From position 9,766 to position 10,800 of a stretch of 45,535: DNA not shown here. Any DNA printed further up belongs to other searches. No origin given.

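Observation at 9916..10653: Protein with a C-terminal domain resembling the RNA polymerase α-subunit C-terminal domain (αCTD)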

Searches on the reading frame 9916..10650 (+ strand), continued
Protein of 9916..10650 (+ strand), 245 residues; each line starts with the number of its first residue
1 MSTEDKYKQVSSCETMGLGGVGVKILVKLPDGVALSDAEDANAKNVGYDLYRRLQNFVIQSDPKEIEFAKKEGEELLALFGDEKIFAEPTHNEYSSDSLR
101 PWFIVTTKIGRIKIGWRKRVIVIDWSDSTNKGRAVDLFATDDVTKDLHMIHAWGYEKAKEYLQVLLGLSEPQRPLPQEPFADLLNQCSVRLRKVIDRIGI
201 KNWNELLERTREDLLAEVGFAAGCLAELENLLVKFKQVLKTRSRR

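Call 35: search_dna_similar(query=window:9916-10650:+, collection=phages, mode=protein, max_evalue=0.001, max_rows=25)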
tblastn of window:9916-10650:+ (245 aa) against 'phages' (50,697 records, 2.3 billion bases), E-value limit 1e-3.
Records with a match: 19; places in all: 19; records where one place covers at least 80% of the query: 0.
Best place of each record, by identity: <60% 19.
By first word of the organism name: Caulobacter 9; Xanthomonas 4; Bertelyvirus 2; Xylella 2; uncultured 1; Erwinia 1.
By host as written in the record: Caulobacter vibrioides CB15 11; Xanthomonas hortorum pv. vitians CFBP8640 3; Xylella fastidiosa 2; - 1; Erwinia sp. YA1 1; Xanthomonas sp. Q 1.
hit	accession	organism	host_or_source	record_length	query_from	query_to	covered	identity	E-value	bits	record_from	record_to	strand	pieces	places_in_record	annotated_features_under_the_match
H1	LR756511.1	uncultured phage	metagenomic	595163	59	170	46%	47.0%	4e-24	105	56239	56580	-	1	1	record has no annotation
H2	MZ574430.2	Caulobacter phage C2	Caulobacter vibrioides CB15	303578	35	162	52%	31.6%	8e-8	58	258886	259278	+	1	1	hypothetical protein (x2)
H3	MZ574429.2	Caulobacter phage C1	Caulobacter vibrioides CB15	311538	35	162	52%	31.6%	8e-8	58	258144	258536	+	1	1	hypothetical protein (x2)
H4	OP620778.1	Bertelyvirus sp.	Caulobacter vibrioides CB15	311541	35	162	52%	31.6%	8e-8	58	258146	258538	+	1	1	hypothetical protein (x2)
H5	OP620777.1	Bertelyvirus sp.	Caulobacter vibrioides CB15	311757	35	162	52%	31.6%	8e-8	58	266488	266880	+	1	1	hypothetical protein (x2)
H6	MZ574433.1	Caulobacter phage RB23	Caulobacter vibrioides CB15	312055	35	162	52%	31.6%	8e-8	58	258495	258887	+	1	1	hypothetical protein (x2)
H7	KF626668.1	Xylella phage Salvo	Xylella fastidiosa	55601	74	162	36%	44.0%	6e-10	65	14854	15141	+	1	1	hypothetical protein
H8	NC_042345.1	Xylella phage Salvo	Xylella fastidiosa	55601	74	162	36%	44.0%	6e-10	65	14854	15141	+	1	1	hypothetical protein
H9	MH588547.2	Caulobacter phage CcrSC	Caulobacter vibrioides CB15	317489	70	163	38%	40.4%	4e-8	59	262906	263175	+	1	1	hypothetical protein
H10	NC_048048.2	Caulobacter phage CcrSC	Caulobacter vibrioides CB15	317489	70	163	38%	40.4%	4e-8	59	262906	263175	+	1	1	hypothetical protein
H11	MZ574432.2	Caulobacter phage BL47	Caulobacter vibrioides CB15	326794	42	162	49%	31.1%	1e-8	61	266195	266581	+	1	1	hypothetical protein (x2)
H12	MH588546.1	Caulobacter phage CcrBL9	Caulobacter vibrioides CB15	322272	70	164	39%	37.9%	1e-9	64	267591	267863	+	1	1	hypothetical protein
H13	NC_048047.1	Caulobacter phage CcrBL9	Caulobacter vibrioides CB15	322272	70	164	39%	37.9%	1e-9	64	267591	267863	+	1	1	hypothetical protein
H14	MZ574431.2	Caulobacter phage J4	Caulobacter vibrioides CB15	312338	81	162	33%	37.8%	8e-7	56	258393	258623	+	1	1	hypothetical protein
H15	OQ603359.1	Erwinia phage Ep032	Erwinia sp. YA1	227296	101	165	27%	47.7%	2e-11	69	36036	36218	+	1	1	record has no annotation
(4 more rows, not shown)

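Call 36: search_dna_similar(query=window:9916-10650:+, collection=plasmids, mode=protein, max_evalue=0.001, max_rows=25)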
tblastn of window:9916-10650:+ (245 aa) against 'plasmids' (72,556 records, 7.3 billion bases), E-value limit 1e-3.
No match.

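Call 41: find_related_loci(query=A1, collection=viral_contigs, flank=6000)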
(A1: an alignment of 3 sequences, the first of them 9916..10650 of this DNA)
Query A1 (245 aa) in viral_contigs; peptide patterns used: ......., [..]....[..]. (x = any residue, [..] = any of these).
79 stretches matched a pattern; 27 encode a relative of the query (tblastn E <= 1e-3); 26 distinct loci.
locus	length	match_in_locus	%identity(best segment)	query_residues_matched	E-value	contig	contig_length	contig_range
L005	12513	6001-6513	43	1-163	6e-32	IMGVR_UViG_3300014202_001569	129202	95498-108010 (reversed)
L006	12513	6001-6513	43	1-163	6e-32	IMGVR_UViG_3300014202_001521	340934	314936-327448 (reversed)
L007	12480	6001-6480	43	9-166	4e-31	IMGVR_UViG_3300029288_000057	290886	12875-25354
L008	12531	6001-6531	41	7-184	5e-31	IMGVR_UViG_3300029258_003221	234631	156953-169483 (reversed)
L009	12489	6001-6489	41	1-166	2e-29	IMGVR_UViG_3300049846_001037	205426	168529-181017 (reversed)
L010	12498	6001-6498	39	1-162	2e-29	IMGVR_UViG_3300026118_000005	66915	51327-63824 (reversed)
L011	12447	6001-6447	42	19-166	4e-29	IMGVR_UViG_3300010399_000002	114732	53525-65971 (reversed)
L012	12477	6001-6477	41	20-178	6e-29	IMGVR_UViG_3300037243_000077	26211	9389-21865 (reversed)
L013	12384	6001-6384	47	45-166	2e-28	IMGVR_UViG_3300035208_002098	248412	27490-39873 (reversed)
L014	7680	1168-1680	40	1-170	4e-27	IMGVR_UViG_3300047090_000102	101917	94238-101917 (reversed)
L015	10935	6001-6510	36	2-167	8e-26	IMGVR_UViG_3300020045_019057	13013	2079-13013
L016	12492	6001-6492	42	7-166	1e-25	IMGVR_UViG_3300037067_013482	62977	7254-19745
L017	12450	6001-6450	40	25-166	2e-25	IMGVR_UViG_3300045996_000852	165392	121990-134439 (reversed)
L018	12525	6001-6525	34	2-172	1e-21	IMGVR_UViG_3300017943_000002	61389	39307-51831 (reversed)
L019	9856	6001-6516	34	1-166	2e-21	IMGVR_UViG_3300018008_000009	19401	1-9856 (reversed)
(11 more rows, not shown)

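Call 50: search_protein_representatives(alignment_id=A2)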
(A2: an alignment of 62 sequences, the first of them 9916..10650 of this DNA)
Query: 62 sequences, 187 profile positions. Proteins with E-value up to 0.001 (for the whole library): 1774; up to 1e-10: 1417; up to 1e-30: 438. The best 150 are listed.
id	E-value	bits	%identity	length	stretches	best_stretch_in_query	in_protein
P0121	1.9e-67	243.1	-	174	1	1-171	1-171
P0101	5.8e-64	231.7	-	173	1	3-169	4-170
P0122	4.1e-63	229.0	-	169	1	5-170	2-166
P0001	1.9e-62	226.8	-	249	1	2-174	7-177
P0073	2.6e-60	219.8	-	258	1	4-167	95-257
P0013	3.9e-60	219.3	-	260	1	5-178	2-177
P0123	8.6e-60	218.1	-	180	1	5-175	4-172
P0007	9.8e-60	218.0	-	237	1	3-179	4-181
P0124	1.4e-59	217.4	-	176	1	2-169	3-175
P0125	1.8e-59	217.1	-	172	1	3-168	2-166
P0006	6.2e-59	215.3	-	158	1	5-168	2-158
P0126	1.7e-58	214.0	-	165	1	7-167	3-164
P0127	1.8e-58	213.8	-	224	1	6-168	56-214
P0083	5.9e-58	212.1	-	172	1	1-170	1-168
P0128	9.0e-58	211.6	-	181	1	2-174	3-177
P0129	9.4e-58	211.5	-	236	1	1-176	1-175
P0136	5.2e-56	205.8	-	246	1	1-175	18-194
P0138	1.4e-55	204.4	-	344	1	3-179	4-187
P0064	4.6e-55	202.7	-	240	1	2-170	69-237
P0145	1.0e-54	201.6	-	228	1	1-171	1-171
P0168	1.5e-52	194.5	-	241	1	9-175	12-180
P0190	4.4e-51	189.7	-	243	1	1-173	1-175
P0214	4.4e-49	183.2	-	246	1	3-171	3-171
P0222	7.9e-49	182.4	-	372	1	37-170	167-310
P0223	8.4e-49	182.3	-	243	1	6-151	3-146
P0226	1.2e-48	181.9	-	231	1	5-171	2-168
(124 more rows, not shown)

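Call 51: search_protein_families(library=pfam, proteins=[P0129, P0136, P0138, P0145, P0168, P0190, P0214, P0226, P0223, P0222], max_evalue=0.1)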
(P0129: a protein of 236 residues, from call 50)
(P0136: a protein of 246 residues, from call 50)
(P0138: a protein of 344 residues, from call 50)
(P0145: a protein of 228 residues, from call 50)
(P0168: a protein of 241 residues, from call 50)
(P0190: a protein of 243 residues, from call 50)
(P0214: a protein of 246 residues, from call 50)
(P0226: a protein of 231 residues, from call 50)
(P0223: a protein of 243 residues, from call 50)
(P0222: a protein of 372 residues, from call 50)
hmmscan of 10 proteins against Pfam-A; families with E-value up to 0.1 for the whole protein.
P0129 (236 aa): 0 families

P0136 (246 aa): 0 families

P0138 (344 aa): 3 families
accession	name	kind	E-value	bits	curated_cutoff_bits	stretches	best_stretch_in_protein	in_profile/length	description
PF00293.34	NUDIX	-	3.4e-18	66.4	21.1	1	210-323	5-119/134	NUDIX domain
PF14815.12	NUDIX_4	-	5.3e-07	29.8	35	1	214-326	4-103/113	NUDIX domain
PF22327.2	Nudt16-like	-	0.0038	17.6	27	1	234-296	33-95/161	U8 snoRNA-decapping enzyme-like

P0145 (228 aa): 0 families

P0168 (241 aa): 0 families

P0190 (243 aa): 0 families

P0214 (246 aa): 1 family
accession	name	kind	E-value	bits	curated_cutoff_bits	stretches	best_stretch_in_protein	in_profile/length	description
PF03042.19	Birna_VP5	-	0.064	13.6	25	0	118-161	42-86/139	Birnavirus VP5 protein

P0226 (231 aa): 0 families

P0223 (243 aa): 1 family
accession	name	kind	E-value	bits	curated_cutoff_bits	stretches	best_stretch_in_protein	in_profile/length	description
PF14216.11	DUF4326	-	8.7e-10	39.6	25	1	167-237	32-81/82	Domain of unknown function (DUF4326)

P0222 (372 aa): 0 families

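Call 56: fold_search(model_id=the predicted structure, library=viral)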
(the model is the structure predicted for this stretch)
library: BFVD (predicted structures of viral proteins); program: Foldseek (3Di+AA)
matches with E <= 10: 272; with E <= 0.001: 0
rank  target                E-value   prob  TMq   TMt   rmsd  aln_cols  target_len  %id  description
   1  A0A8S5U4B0            8.9e-02  0.30  0.23  0.29  15.1       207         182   12  Uncharacterized protein [Siphoviridae sp. ct6GI21]
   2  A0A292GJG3            1.4e-01  0.21  0.16  0.30  16.6       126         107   14  (no name in the UniProt tables at hand)
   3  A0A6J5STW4            2.8e-01  0.20  0.20  0.27  13.6       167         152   14  Uncharacterized protein [uncultured Caudovirales phage]
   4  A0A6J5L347            2.9e-01  0.13  0.16  0.22  16.1       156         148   14  Uncharacterized protein [uncultured Caudovirales phage]
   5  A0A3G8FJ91            3.1e-01  0.99  0.23  0.34   2.9        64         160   19  (no name in the UniProt tables at hand)
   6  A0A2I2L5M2            3.3e-01  0.18  0.23  0.28  15.3       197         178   13  Uncharacterized protein [Orpheovirus IHUMI-LCC2]
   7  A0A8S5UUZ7            3.9e-01  0.35  0.27  0.28  11.7       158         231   12  DUF5655 domain-containing protein [Siphoviridae sp. ctaDn21]
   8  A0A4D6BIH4            4.7e-01  0.25  0.24  0.30   8.5       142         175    8  (no name in the UniProt tables at hand)
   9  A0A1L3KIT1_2          5.2e-01  0.08  0.18  0.05  19.5       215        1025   11  RNA-dependent RNA polymerase (Fragment) [Wenzhou Nido-like virus 1]
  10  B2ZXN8                5.5e-01  0.33  0.23  0.38  11.4       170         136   11  Uncharacterized protein [Ralstonia phage phiRSL1]
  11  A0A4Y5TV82            5.9e-01  0.16  0.21  0.28  15.1       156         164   10  Uncharacterized protein [Vibrio phage VAP7]
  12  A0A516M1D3            5.9e-01  0.14  0.20  0.24  11.9       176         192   11  (no name in the UniProt tables at hand)
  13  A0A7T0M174            6.2e-01  0.41  0.22  0.38  12.0       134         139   16  (no name in the UniProt tables at hand)
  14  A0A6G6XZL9            6.6e-01  0.75  0.28  0.55   6.4       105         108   12  Uncharacterized protein [Bifidobacterium phage BadAztec1]
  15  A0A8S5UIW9            7.4e-01  0.07  0.17  0.23  13.1       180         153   15  Uncharacterized protein [Myoviridae sp. ctu2j3]
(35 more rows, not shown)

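Call 57: search_protein_families(library=phrogs, proteins=[P0007, P0028, P0088, P0040, P0121], max_evalue=0.1)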
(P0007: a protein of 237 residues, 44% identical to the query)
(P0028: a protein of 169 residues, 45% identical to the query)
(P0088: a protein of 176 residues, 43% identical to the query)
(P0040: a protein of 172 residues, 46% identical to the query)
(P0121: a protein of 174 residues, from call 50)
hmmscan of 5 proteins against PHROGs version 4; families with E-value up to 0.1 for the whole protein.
P0007 (237 aa): 1 family
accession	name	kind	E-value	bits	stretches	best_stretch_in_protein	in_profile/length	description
phrog_308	-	head and packaging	0.032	15.4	1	31-117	18-93/151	internal virion protein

P0028 (169 aa): 0 families

P0088 (176 aa): 0 families

P0040 (172 aa): 0 families

P0121 (174 aa): 0 families

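Call 66: search_solved_structures(query=A2, max_evalue=10, show_alignments=2)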
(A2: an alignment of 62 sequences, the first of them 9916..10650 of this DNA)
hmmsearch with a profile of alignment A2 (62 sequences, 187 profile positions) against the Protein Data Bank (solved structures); distinct sequences matched with E-value up to 10: 8.
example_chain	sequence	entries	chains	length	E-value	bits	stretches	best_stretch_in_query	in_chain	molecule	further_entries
8cgn_B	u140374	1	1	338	0.03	17.4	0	147-172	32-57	60S ribosomal protein L17-A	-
8tn1_A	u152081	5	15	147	0.072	16.2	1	10-79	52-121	De novo designed 4 helix bundles | De novo designed protein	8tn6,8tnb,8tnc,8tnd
3teb_A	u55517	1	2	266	0.099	15.7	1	142-179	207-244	Endonuclease/exonuclease/phosphatase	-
9spj_R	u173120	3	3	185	0.1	15.7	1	147-172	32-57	60S ribosomal protein L17-B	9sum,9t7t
6izb_A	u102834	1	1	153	0.63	13.1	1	19-90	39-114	Translationally-controlled tumor protein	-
7pzy_x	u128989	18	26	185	0.67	13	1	147-172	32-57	Ribosomal 60S subunit protein L17B | Ribosomal protein L22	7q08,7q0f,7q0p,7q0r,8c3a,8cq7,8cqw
5o9k_A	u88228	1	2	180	0.87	12.7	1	19-90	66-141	Translationally-controlled tumor protein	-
2mq8_A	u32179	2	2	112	2.4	11.2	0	26-64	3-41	De novo designed protein LFR1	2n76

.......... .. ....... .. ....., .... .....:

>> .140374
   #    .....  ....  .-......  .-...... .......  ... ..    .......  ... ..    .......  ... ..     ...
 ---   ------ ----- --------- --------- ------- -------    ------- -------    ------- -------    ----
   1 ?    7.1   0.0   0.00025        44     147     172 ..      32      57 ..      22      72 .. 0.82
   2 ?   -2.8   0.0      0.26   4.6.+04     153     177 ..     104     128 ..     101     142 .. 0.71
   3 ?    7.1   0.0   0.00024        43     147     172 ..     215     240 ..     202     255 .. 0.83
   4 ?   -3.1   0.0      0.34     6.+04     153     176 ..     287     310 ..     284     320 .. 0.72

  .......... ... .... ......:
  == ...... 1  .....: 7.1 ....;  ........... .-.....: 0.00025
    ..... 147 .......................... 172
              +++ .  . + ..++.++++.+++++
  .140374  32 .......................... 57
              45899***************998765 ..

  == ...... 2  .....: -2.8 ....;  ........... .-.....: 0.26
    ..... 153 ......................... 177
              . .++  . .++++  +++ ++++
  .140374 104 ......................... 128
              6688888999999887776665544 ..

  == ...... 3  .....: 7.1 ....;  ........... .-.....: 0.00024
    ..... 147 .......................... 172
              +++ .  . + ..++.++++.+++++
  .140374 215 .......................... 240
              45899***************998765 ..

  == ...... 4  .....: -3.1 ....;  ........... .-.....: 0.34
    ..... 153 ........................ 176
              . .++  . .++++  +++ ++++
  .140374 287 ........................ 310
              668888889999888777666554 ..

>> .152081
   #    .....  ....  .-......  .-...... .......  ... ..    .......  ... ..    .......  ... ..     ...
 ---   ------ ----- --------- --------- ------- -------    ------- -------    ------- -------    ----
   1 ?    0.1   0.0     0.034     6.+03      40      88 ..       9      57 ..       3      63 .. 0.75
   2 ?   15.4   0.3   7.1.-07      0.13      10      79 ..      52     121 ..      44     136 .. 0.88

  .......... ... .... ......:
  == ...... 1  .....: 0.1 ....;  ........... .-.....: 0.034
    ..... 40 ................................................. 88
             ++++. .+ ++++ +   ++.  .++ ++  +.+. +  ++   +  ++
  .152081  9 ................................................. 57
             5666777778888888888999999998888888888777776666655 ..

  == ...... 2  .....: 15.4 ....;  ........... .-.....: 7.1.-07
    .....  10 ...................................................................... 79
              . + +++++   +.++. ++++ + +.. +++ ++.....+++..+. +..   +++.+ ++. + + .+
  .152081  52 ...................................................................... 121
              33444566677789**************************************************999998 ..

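Call 78: find_related_loci(query=A1, collection=genome_contigs, flank=5000)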
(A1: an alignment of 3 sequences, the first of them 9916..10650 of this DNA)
Query A1 (245 aa) in genome_contigs; peptide patterns used: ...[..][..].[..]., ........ (x = any residue, [..] = any of these).
600 stretches matched a pattern, but none encodes a relative of the query by tblastn (E <= 1e-3).
